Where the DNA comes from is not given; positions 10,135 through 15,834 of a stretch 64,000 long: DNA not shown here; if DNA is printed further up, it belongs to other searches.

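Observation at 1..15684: A hidden giant gene: at least 5,228 codons, open to the window edge and absent from the ORF track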

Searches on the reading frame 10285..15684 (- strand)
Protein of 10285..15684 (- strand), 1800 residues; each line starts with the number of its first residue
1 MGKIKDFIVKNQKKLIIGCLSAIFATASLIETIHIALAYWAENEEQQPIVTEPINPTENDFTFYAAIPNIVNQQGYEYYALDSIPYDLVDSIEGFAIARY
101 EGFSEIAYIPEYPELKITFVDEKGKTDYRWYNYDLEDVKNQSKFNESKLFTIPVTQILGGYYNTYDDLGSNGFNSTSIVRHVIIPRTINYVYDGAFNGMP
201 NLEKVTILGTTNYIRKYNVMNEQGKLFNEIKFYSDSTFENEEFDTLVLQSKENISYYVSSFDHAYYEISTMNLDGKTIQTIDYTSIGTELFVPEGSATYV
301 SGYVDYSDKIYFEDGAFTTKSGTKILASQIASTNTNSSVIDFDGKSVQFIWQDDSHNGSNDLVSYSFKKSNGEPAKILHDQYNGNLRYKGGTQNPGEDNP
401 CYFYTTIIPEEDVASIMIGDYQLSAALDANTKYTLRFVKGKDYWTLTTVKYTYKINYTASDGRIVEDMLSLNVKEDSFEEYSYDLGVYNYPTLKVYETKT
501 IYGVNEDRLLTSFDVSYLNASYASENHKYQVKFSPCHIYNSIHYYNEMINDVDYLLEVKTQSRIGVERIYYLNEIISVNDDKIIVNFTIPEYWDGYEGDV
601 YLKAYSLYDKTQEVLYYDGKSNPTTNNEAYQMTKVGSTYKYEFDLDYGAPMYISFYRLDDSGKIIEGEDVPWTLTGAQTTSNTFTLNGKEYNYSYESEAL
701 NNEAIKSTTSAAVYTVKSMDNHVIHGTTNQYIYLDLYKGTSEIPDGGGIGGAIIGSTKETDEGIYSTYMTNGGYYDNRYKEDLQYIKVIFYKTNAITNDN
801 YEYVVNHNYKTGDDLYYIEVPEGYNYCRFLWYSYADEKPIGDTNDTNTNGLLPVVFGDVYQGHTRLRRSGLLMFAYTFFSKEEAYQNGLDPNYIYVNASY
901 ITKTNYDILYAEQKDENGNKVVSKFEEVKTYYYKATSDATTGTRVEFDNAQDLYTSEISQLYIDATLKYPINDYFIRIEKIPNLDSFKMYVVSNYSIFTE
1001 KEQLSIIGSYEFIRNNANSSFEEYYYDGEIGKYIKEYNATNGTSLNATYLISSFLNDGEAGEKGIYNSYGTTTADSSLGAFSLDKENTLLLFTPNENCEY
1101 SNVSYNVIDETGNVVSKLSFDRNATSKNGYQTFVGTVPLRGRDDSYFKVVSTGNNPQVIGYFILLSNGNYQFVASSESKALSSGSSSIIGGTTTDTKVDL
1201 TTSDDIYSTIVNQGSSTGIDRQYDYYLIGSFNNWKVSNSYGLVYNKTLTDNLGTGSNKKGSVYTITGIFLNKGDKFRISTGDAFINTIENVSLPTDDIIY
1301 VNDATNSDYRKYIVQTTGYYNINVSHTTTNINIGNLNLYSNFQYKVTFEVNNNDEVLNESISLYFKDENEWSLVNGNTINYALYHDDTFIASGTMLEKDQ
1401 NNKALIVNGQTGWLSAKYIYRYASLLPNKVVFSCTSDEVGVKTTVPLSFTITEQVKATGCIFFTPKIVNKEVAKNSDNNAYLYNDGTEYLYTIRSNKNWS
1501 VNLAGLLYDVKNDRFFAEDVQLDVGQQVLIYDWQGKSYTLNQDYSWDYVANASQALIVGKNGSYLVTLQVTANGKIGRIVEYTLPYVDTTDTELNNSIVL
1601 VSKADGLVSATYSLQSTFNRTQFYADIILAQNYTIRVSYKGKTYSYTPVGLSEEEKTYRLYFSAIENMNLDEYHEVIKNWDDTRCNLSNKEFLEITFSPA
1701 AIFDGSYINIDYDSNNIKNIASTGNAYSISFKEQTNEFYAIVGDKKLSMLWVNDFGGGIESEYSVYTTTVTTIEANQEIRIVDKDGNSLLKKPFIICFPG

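Call 3: search_protein_families(library=pfam, proteins=[window:10285-15684:-], max_evalue=0.01)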
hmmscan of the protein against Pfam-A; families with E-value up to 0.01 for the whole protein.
window:10285-15684:- (1800 aa): 1 family
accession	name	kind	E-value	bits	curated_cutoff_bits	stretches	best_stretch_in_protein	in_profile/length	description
PF13306.12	LRR_5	-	0.00059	20.2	27.7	1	166-254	23-115/127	BspA type Leucine rich repeat region (6 copies)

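Call 15: search_protein_families(library=ncbifam, proteins=[window:10285-15684:-], max_evalue=0.01)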
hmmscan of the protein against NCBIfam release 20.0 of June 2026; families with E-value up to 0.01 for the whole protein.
window:10285-15684:- (1800 aa): 0 families
